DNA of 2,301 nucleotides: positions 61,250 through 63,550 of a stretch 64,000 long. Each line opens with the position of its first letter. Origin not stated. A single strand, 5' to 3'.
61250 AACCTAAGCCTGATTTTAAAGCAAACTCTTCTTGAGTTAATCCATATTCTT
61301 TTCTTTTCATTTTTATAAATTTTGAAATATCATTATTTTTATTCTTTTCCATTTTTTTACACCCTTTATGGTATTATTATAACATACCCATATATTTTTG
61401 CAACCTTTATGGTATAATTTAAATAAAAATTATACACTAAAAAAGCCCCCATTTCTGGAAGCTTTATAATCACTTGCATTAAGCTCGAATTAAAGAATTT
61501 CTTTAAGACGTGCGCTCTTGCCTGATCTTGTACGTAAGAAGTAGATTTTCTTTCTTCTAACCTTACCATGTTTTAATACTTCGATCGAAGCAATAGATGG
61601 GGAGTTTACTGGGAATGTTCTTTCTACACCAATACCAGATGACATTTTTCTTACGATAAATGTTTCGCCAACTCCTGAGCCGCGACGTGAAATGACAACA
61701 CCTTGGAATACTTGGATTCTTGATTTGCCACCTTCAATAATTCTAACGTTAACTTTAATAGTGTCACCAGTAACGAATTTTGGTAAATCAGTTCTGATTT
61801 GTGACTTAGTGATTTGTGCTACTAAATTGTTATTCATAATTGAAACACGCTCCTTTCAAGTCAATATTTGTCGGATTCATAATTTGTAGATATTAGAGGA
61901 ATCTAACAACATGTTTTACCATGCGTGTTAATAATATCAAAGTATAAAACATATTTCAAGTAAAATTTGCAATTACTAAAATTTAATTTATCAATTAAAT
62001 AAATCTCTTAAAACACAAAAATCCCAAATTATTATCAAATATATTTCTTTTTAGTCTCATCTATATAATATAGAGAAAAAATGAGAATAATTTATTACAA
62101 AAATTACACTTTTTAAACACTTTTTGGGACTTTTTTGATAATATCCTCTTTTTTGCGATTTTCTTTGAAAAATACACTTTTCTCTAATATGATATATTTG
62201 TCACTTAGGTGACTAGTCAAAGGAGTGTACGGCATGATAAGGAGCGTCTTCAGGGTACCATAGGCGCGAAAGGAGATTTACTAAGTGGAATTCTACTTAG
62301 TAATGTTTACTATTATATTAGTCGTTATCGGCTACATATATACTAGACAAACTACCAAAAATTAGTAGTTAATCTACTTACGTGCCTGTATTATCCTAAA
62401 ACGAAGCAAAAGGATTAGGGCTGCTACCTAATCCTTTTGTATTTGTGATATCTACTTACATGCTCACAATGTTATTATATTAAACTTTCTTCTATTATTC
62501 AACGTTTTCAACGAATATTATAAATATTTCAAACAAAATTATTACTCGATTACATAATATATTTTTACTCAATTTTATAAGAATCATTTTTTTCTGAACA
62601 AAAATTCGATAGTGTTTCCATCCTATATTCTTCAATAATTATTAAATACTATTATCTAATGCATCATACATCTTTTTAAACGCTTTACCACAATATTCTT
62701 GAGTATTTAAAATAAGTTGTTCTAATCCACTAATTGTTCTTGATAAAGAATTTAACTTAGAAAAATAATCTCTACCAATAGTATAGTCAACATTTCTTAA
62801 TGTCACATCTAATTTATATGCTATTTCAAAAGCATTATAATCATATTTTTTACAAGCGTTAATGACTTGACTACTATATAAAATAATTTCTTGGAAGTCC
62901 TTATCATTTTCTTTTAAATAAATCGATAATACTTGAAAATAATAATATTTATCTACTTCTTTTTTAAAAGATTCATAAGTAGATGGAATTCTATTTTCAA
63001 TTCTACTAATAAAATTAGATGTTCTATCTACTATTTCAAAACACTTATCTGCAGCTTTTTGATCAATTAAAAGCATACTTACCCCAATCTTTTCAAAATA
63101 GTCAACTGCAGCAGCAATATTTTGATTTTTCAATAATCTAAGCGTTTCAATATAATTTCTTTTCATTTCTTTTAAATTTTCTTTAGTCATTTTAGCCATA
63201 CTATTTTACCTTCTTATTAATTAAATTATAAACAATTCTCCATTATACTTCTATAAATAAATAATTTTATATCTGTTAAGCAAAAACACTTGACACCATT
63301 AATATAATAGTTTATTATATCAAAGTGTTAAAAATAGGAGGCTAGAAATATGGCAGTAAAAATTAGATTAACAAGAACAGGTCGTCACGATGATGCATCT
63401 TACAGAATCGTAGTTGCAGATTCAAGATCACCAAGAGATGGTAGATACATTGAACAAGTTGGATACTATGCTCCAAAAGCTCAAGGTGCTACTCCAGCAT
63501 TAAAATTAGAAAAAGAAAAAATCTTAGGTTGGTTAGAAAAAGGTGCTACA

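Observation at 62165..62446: Orphan ~245-nt promoter-to-terminator unit with two SD-led micro-ORFs at the rplS/rpsP strand switch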

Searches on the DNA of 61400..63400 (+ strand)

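Call 3: search_rna_families(source=window, start=61400, end=63400, threshold=evalue, max_evalue=10, show_alignments=5)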
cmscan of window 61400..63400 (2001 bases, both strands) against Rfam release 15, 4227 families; matches with E-value up to 10: 3.
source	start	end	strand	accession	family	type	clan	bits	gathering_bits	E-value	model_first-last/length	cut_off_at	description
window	61436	61508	-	RF01859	Phe_leader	Cis-reg; leader;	-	26.1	55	0.14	1-125/125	no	Phenylalanine leader peptide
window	61897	61965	-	RF00672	mir-190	Gene; miRNA;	CL00089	19.5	48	2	1-78/78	no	mir-190 microRNA precursor family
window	62332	62464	-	RF02749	Ncrwmel02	Gene; sRNA;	-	12.8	290.8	4.5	1-251/251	no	Wolbachia sRNA mel02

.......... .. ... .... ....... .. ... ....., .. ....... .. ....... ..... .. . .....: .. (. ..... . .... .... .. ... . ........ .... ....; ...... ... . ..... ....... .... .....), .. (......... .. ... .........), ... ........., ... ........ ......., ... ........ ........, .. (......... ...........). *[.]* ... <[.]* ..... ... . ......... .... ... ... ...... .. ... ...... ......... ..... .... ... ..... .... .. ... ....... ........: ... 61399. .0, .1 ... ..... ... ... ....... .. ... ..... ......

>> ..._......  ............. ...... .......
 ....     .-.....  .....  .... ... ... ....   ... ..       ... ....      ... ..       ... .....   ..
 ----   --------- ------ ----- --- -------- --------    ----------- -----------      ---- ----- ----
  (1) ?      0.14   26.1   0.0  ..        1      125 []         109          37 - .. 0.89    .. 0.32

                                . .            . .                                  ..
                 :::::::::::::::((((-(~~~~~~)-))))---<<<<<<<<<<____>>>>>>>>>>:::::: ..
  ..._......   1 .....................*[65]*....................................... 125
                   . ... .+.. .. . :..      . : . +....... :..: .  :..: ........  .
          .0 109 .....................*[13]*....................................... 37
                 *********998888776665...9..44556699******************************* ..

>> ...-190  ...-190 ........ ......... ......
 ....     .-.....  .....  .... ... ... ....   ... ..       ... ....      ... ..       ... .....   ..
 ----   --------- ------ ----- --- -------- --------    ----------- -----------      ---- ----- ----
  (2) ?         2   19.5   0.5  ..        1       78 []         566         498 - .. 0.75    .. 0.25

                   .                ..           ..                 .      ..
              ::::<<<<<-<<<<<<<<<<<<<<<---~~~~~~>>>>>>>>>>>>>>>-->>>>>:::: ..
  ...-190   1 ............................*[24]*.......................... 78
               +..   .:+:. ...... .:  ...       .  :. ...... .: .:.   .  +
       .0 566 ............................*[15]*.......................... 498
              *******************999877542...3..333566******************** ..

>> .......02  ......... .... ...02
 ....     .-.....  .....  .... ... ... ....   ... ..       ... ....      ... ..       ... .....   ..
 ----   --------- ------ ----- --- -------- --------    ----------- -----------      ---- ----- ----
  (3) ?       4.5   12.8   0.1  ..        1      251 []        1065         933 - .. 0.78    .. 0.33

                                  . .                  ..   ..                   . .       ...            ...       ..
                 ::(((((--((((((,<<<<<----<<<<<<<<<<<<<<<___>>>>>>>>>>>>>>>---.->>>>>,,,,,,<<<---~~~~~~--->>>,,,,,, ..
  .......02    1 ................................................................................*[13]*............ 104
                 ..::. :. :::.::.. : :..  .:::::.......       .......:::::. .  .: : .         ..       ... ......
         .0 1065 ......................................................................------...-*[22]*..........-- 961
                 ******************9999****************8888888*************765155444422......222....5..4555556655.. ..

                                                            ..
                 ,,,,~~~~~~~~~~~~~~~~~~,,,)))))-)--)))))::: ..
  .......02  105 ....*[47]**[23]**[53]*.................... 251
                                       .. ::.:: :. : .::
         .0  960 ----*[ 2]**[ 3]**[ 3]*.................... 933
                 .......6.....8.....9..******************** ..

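Call 16: search_dna_similar(query=window:62150-62520:+, collection=plasmids, mode=distant, max_evalue=1)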
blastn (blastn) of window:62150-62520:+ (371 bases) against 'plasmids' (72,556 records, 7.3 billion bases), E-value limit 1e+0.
No match.

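Call 17: search_dna_similar(query=window:62150-62520:+, collection=phages, mode=distant, max_evalue=1)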
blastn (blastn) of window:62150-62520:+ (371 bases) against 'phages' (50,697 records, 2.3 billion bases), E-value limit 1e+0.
Records with a match: 1; places in all: 1; records where one place covers at least 80% of the query: 0.
Best place of each record, by identity: 60-80% 1.
By first word of the organism name: Bacteriophage 1.
By host as written in the record: - 1.
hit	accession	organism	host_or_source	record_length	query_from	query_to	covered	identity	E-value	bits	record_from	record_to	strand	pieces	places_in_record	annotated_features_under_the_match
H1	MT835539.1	Bacteriophage sp.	human fecal samples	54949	125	171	13%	78.7%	4e-1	41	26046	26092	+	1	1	record has no annotation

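Call 61: search_rna_families(source=L011, start=900, end=1500, threshold=evalue, max_evalue=10)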
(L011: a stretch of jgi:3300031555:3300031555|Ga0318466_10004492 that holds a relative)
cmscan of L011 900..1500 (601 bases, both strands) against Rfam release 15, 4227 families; matches with E-value up to 10: 2.
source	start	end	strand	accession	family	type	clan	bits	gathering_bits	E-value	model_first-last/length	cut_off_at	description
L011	1367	1431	-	RF02068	STnc480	Gene; sRNA;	-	17.5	72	9.9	1-72/72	no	Enterobacterial sRNA STnc480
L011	1456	1499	-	RF02933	ARRPOF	Gene; sRNA;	-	10.4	127.2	6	1-256/256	no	ARRPOF RNA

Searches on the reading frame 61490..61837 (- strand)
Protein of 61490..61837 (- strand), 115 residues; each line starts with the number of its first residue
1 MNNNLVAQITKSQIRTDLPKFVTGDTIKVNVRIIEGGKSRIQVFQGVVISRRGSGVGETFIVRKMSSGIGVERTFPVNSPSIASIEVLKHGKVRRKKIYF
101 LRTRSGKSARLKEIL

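Call 9: find_encoding_contigs(protein=window:61490-61837:-, flank=4000, max_places=10)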
Protein window:61490-61837:- (115 aa): 21 contigs read that carry it; 10 places shown.
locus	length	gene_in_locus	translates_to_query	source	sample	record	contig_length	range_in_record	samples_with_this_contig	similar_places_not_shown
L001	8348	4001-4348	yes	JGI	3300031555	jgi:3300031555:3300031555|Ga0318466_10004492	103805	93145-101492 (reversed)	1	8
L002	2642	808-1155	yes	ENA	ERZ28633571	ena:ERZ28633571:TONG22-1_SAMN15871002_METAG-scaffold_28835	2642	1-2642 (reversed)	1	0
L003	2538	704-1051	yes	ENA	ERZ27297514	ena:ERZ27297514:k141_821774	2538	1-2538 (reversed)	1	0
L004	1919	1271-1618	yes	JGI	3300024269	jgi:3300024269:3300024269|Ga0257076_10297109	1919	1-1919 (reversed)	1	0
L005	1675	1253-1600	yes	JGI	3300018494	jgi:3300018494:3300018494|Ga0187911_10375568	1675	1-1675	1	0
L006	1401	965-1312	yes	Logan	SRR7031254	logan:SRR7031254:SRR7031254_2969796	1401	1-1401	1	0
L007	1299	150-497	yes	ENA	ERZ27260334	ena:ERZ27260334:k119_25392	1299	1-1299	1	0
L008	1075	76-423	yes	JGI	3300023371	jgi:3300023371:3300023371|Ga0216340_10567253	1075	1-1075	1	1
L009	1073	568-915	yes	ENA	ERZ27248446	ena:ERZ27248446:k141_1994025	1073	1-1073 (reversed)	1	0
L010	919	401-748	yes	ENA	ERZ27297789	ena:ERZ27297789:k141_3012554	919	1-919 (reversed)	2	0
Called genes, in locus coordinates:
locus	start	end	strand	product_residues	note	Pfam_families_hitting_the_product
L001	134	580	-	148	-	-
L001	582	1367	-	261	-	PF01746:tRNA_m1G_MT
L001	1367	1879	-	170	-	PF01782:RimM, PF05239:PRC (weak), PF24986:PRC_RimM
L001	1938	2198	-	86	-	PF13083:KH_KhpA-B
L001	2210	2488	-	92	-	PF00886:Ribosomal_S16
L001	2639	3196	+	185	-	-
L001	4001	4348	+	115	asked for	PF01245:Ribosomal_L19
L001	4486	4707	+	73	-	PF01381:HTH_3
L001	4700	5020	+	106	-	PF13657:Couple_hipA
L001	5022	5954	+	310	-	PF07804:HipA_C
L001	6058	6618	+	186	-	PF10502:Peptidase_S26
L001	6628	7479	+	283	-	PF03193:RsgA_GTPase (weak), PF02421:FeoB_N, PF01926:MMR_HSR1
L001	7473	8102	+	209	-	PF01351:RNase_HII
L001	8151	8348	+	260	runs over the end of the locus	PF02481:DNA_processg_A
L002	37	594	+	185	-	-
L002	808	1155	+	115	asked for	PF01245:Ribosomal_L19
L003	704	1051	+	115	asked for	PF01245:Ribosomal_L19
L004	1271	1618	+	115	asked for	PF01245:Ribosomal_L19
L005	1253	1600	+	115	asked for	PF01245:Ribosomal_L19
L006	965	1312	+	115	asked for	PF01245:Ribosomal_L19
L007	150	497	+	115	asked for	PF01245:Ribosomal_L19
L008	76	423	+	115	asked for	PF01245:Ribosomal_L19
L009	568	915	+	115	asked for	PF01245:Ribosomal_L19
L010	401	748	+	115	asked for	PF01245:Ribosomal_L19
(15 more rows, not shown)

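Call 22: find_related_loci(query=window:61490-61837:-, collection=genome_contigs, flank=3000)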
Query window:61490-61837:- (115 aa) in genome_contigs; peptide patterns used: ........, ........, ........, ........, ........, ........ (x = any residue, [..] = any of these).
600 stretches matched a pattern (row limit reached: there are more); 552 encode a relative of the query (tblastn E <= 1e-3); the best 80 are kept; 80 distinct loci.
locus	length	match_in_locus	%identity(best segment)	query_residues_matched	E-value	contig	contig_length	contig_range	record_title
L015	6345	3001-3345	88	1-115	1e-63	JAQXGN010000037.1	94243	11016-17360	MAG: Bacillales bacterium isolate SUG1176 k141_1542485, whole genome shotgun sequence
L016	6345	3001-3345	84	1-115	1e-59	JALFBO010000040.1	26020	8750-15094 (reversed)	MAG: Erysipelotrichaceae bacterium isolate SUG531 k141_8628953, whole genome shotgun sequence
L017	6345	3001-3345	74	1-115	5e-52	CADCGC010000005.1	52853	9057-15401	MAG: uncultured Erysipelotrichaceae bacterium isolate RUG14619 genome assembly, contig: RUG14619_asm_5, whole genome sho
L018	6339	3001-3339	70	1-113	9e-52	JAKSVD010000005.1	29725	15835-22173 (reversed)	MAG: Bacilli bacterium isolate Horse_feces350 MAG350_5, whole genome shotgun sequence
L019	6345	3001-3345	70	1-115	3e-50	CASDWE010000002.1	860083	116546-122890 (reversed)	uncultured bacterium isolate SI.O75.metabat-bins.10 genome assembly, contig: SI.O75.metabat-bins.10.fa_k141_183321, whol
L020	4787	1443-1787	67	1-115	6e-50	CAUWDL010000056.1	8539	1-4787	MAG: uncultured Bacilli bacterium isolate SRS15957007__bin16 genome assembly, contig: SRS15957007_NODE_4496_length_8539_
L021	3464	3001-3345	65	1-115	8e-50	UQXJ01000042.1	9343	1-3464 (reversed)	uncultured Mollicutes bacterium isolate UMGS732 genome assembly, contig: NODE_2221_length_9343_cov_31.268196, whole geno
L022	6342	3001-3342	67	1-114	1e-48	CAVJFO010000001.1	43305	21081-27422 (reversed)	Hallerella sp. isolate G02630-L1_cleanbin_000024 genome assembly, contig: Spades_G02630-L1_contig_356, whole genome shot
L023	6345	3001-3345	68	1-115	2e-48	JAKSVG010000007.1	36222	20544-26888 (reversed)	MAG: Bacilli bacterium isolate Horse_feces353 MAG353_7, whole genome shotgun sequence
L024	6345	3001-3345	66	1-115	2e-47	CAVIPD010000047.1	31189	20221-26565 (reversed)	bacterium isolate H07634-L1_cleanbin_000049 genome assembly, contig: Spades_H07634-L1_contig_1001, whole genome shotgun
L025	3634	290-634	66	1-115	8e-48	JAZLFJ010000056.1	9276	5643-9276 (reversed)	MAG: Bacilli bacterium isolate T1900045004_TA20190066.MAGScoT_cleanbin_000114 SGB_4339_k141_636825, whole genome shotgun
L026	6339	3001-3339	65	1-113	3e-47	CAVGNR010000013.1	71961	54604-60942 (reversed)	Escherichia coli isolate H07629-L1_cleanbin_000009 genome assembly, contig: Spades_H07629-L1_contig_161, whole genome sh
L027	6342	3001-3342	64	1-114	3e-44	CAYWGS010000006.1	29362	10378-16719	MAG TPA_asm: uncultured Erysipelotrichaceae bacterium isolate binchicken_co263_333 genome assembly, contig: NODE_872_len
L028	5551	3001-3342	64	1-114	6e-44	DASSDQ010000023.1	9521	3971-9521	MAG TPA_asm: Erysipelotrichaceae bacterium isolate SMAG_U955 k141_124082, whole genome shotgun sequence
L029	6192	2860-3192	61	3-113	2e-43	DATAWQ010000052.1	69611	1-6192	MAG TPA_asm: Streptosporangiaceae bacterium isolate SMAG_U5629 k141_664822, whole genome shotgun sequence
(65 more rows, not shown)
